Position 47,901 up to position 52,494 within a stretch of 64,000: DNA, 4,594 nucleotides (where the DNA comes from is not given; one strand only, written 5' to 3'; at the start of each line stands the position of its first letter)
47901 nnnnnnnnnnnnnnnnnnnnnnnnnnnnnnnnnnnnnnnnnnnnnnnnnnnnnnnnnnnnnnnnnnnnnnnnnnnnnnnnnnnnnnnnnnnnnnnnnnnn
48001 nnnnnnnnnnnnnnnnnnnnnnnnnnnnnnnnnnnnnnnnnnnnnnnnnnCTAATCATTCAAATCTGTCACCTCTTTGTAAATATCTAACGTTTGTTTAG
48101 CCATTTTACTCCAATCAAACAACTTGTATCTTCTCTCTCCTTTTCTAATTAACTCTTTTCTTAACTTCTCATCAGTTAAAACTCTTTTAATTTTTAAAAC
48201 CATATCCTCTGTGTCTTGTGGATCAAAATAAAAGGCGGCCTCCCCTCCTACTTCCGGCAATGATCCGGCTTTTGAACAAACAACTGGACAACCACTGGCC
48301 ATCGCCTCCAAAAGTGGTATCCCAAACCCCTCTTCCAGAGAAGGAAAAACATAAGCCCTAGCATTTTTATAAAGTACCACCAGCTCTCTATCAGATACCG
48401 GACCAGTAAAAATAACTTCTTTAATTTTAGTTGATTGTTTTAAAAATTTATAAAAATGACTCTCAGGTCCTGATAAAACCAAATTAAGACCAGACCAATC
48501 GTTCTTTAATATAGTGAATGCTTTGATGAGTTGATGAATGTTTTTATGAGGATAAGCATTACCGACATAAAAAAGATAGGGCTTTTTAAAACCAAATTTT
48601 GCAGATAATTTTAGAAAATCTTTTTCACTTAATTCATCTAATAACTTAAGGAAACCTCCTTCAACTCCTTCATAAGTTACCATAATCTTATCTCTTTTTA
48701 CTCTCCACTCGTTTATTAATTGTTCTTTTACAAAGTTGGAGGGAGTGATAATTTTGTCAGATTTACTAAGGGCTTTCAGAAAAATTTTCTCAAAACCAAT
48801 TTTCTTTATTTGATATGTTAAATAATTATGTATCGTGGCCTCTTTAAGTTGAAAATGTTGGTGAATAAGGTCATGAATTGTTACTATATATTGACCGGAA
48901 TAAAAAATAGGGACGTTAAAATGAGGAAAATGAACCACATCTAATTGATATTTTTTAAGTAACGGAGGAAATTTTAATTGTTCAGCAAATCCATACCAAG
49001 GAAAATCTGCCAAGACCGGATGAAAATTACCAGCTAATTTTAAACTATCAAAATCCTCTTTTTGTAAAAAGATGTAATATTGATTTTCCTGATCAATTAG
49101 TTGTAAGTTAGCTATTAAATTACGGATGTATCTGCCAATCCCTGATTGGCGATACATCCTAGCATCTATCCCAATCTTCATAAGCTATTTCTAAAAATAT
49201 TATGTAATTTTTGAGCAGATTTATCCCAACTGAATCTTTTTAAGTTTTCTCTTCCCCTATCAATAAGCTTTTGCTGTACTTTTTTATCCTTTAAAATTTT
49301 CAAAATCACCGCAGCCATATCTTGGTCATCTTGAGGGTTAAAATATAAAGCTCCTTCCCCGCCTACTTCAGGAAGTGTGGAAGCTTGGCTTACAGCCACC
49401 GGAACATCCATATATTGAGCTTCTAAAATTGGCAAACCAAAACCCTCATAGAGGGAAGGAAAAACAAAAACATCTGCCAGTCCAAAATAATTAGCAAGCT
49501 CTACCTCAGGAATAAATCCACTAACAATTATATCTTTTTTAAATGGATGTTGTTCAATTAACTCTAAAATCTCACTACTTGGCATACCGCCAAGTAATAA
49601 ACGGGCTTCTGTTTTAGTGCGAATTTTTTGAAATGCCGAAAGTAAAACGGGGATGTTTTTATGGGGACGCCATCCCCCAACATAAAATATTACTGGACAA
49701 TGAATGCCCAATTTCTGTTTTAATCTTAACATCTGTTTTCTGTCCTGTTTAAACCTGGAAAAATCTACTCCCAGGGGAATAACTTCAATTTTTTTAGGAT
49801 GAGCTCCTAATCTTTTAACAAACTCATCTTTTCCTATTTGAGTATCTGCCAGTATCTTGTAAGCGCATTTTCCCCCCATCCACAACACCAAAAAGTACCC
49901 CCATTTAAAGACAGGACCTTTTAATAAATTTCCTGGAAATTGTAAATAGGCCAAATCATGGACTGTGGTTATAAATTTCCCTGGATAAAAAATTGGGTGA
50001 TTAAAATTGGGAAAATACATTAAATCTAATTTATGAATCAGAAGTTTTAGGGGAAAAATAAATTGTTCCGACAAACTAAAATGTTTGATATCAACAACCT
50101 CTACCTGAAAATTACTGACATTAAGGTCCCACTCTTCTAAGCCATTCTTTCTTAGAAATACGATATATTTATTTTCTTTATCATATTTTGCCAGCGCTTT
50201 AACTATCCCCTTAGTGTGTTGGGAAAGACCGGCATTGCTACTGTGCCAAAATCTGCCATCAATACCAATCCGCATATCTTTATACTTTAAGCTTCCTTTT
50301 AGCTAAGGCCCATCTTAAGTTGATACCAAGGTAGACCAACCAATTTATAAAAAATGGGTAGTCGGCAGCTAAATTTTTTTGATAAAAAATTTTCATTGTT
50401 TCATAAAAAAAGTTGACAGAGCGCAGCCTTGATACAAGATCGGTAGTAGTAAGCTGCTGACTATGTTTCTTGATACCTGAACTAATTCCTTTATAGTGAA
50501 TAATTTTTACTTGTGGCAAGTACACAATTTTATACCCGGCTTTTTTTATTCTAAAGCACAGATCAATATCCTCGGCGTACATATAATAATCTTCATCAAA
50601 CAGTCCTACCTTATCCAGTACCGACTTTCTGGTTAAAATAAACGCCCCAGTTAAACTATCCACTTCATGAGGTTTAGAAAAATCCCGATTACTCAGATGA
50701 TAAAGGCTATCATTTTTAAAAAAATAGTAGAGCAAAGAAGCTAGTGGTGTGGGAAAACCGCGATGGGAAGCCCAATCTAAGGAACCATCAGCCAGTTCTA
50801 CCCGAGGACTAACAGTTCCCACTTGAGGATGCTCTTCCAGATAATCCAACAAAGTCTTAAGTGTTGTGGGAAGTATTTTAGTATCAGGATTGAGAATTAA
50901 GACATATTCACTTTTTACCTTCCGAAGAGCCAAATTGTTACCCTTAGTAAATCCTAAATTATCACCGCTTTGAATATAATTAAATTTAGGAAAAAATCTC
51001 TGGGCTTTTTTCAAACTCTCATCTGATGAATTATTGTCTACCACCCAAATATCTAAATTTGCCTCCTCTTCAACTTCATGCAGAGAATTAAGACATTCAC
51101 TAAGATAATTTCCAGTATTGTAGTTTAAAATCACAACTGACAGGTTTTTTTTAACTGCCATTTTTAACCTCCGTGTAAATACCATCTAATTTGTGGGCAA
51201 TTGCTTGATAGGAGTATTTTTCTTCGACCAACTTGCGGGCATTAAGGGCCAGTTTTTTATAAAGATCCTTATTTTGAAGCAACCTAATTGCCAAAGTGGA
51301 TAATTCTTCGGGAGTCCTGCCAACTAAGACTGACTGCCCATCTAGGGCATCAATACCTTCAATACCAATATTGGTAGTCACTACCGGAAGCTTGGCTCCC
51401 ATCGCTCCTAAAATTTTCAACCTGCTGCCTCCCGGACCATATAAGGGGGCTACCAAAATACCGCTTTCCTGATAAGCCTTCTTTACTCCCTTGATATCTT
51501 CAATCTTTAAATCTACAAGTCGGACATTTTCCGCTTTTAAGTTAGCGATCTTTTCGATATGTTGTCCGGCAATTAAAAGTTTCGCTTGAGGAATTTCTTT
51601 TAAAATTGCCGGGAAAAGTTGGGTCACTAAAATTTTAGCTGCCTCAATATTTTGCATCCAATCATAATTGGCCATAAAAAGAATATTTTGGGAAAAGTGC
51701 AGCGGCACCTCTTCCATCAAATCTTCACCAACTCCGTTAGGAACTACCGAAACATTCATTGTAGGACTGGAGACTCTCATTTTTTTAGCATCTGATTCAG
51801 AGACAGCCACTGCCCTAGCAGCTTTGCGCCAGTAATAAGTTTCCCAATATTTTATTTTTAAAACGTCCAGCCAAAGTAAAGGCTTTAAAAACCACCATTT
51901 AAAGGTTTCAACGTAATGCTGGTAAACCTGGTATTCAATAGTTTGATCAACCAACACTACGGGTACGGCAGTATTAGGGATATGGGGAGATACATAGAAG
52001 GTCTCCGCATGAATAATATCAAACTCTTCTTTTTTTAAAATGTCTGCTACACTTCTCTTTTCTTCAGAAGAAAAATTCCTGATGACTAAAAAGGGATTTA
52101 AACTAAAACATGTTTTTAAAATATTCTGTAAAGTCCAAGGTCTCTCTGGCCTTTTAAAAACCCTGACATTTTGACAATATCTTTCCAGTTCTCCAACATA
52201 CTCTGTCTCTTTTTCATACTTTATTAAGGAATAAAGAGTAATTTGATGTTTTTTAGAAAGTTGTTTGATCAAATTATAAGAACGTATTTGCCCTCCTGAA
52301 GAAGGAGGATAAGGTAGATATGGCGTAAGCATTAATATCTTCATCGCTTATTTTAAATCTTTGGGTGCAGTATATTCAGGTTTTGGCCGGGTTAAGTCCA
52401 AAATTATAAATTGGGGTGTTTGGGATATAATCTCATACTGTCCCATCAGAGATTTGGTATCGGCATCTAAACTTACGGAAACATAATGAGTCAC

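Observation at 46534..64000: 17.5-kb single-strand glycosylation operon combining an FdtA/FdtB aminosugar pathway, 13 glycosyltransferases, three GT-C enzymes, a Wzy_C-like protein and a GtrB-like synthase, with no exporter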

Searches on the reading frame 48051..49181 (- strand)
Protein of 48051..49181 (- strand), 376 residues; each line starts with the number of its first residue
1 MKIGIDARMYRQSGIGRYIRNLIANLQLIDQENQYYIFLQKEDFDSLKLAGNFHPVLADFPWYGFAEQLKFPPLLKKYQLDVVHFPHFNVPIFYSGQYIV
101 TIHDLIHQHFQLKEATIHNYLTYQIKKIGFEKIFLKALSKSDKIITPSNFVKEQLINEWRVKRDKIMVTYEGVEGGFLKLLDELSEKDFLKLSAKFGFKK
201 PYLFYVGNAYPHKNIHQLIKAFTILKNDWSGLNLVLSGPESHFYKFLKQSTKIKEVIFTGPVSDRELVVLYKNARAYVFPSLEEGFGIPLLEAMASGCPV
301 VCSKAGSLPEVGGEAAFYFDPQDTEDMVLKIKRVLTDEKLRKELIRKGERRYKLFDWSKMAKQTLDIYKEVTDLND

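Call 5: search_protein_families(library=pfam, proteins=[window:48051-49181:-], max_evalue=0.01)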
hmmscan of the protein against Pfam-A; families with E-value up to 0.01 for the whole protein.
window:48051-49181:- (376 aa): 5 families
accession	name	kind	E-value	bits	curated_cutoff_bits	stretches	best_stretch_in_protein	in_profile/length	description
PF00534.26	Glycos_transf_1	-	4.5e-38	130.9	26.4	1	199-350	14-171/172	Glycosyl transferases group 1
PF13692.12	Glyco_trans_1_4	-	9.8e-28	97.6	27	1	201-337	2-142/142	Glycosyl transferases group 1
PF13439.12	Glyco_transf_4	-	1.4e-13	51.6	28.5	1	14-173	3-166/170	Glycosyltransferase Family 4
PF13524.12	Glyco_trans_1_2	-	2.7e-09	37.6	25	1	231-364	14-142/144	Glycosyl transferase-like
PF20706.3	GT4-conflict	-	9.7e-06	25.2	26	1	265-307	273-315/385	Family 4 Glycosyltransferase in conflict systems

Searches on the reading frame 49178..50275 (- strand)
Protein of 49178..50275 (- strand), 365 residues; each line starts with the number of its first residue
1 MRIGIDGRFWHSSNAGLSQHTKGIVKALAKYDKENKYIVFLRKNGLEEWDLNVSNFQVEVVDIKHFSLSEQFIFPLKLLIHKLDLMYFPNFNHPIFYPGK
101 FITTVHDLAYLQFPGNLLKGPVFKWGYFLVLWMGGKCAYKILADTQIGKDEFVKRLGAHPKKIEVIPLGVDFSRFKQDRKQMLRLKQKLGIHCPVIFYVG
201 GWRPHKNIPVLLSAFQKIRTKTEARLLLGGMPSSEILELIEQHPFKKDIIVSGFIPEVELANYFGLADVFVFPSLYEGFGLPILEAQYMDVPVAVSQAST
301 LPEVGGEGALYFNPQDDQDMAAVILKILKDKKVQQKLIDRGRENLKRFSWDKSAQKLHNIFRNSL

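Call 5: search_protein_families(library=pfam, proteins=[window:49178-50275:-], max_evalue=0.01)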
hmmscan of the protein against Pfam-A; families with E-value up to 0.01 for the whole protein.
window:49178-50275:- (365 aa): 4 families
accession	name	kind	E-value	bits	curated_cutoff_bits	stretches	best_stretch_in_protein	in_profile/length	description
PF00534.26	Glycos_transf_1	-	1.3e-28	100.2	26.4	1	194-343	16-171/172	Glycosyl transferases group 1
PF13692.12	Glyco_trans_1_4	-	4.2e-25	89.1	27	1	194-330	2-142/142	Glycosyl transferases group 1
PF20706.3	GT4-conflict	-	1.5e-08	34.5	26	1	206-357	212-385/385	Family 4 Glycosyltransferase in conflict systems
PF13439.12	Glyco_transf_4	-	2.2e-07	31.5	28.5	1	16-174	3-170/170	Glycosyltransferase Family 4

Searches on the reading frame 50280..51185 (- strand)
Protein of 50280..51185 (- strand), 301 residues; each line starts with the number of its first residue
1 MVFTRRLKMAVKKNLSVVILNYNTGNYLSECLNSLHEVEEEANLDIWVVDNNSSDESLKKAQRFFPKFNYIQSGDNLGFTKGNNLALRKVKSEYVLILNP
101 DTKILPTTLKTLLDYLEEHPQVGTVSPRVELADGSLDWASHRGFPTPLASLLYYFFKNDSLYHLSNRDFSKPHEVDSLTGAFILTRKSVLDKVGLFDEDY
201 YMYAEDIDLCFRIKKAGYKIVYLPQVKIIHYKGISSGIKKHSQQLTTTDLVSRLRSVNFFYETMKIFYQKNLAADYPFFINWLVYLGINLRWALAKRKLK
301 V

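Call 5: search_protein_families(library=pfam, proteins=[window:50280-51185:-], max_evalue=0.01)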
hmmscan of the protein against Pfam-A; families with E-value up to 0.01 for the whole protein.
window:50280-51185:- (301 aa): 5 families
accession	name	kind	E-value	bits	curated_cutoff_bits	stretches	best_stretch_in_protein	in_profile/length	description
PF00535.33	Glycos_transf_2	-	2.6e-24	86.5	23.3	1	16-193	1-167/168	Glycosyl transferase family 2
PF13641.12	Glyco_tranf_2_3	-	1.4e-20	74.7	27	1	15-233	3-214/230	Glycosyltransferase like family 2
PF13632.12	Glyco_trans_2_3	-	1.2e-10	42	27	1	94-244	1-135/198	Glycosyl transferase family group 2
PF13712.12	Glyco_tranf_2_5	-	3.3e-08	33.9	27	1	78-234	40-193/210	Glycosyltransferase like family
PF13506.12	Glyco_transf_21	-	1.7e-06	28.1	21.7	1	86-226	25-150/174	Glycosyl transferase family 21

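Call 22: search_protein_families(library=ncbifam, proteins=[window:50280-51185:-], max_evalue=0.01)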
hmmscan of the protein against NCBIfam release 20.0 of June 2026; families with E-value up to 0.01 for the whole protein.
window:50280-51185:- (301 aa): 19 families
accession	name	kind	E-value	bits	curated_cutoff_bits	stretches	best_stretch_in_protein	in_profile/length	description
TIGR03937.1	PgaC_IcaA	equivalog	2.5e-16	59.6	422.3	2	8-129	40-165/407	poly-beta-1,6-N-acetyl-D-glucosamine synthase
TIGR03111.1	glyc2_xrt_Gpos1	hypoth_equivalog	1.4e-15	57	363.95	1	13-235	49-270/439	TIGR03111 family XrtG-associated glycosyltransferase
TIGR03965.1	mycofact_glyco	equivalog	1.5e-15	57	280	1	12-230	73-280/467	mycofactocin biosynthesis glycosyltransferase MftF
TIGR01556.1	rhamnosyltran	subfamily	3.5e-15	55.9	200.55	1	32-273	10-242/281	rhamnosyltransferase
NF041875.1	EPS_EpsD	equivalog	1.4e-13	51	370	1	15-235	1-211/325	exopolysaccharide biosynthesis glycosyltransferase EpsD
NF038299.1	EPS_HpsN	equivalog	3.4e-13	49.2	425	1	14-241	2-231/317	hormogonium polysaccharide biosynthesis glycosyltransferase HpsN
NF038302.1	EPS_HpsE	equivalog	1.6e-12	47.1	300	1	14-130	2-125/307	hormogonium polysaccharide biosynthesis glycosyltransferase HpsE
NF007482.0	PRK10073.1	equivalog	2e-11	43.5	423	1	10-116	3-110/334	glycosyltransferase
TIGR04283.1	glyco_like_mftF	equivalog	5e-11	42.6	182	1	15-129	1-111/221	TIGR04283 family arsenosugar biosynthesis glycosyltransferase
TIGR04242.1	nodulat_NodC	equivalog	8.8e-09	34.8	550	1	14-130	49-169/395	chitooligosaccharide synthase NodC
TIGR04440.1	glyco_TIGR04440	domain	3.7e-08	33.4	70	1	15-125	2-115/215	TIGR00180 family glycosyltransferase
NF050050.1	ProtGlycPglI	equivalog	2.1e-07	30.6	500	1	14-117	3-109/306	GalNAc(5)-diNAcBac-PP-undecaprenol beta-1,3-glucosyltransferase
NF045692.1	OglycostaseCruG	equivalog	1e-06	28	600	1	14-245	42-273/386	2'-O-glycosyltransferase CruG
NF047683.1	TeichurnBiosyTuaG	equivalog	1.5e-05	24.8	400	1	11-120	4-115/252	teichuronic acid biosynthesis protein TuaG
NF050113.1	gal_furan_GlfT1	equivalog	0.00012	21.5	330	1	18-233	4-209/290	galactofuranosyltransferase GlfT1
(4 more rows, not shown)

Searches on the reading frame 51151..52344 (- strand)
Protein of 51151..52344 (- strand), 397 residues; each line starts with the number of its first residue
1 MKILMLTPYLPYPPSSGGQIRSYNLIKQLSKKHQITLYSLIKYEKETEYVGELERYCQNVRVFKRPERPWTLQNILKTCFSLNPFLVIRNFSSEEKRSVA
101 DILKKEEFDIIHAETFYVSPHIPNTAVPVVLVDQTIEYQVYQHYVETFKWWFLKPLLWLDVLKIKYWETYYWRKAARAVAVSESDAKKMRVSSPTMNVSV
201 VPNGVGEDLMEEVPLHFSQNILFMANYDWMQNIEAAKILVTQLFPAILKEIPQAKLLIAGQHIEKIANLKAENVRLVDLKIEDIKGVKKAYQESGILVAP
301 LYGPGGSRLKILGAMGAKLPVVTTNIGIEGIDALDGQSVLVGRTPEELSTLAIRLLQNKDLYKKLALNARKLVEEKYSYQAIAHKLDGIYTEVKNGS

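Call 5: search_protein_families(library=pfam, proteins=[window:51151-52344:-], max_evalue=0.01)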
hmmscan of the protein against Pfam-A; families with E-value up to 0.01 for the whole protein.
window:51151-52344:- (397 aa): 5 families
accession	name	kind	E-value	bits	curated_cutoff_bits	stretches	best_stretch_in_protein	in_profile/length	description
PF13692.12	Glyco_trans_1_4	-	5.3e-16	59.6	27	1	219-358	2-142/142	Glycosyl transferases group 1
PF13439.12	Glyco_transf_4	-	1.1e-09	39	28.5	1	17-205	3-166/170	Glycosyltransferase Family 4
PF00534.26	Glycos_transf_1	-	5.3e-07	29.8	26.4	1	221-371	18-171/172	Glycosyl transferases group 1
PF13524.12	Glyco_trans_1_2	-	1.1e-05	25.8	25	1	289-386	42-142/144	Glycosyl transferase-like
PF13579.12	Glyco_trans_4_4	-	0.00098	19.9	29.7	1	17-204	2-158/158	Glycosyl transferase 4-like domain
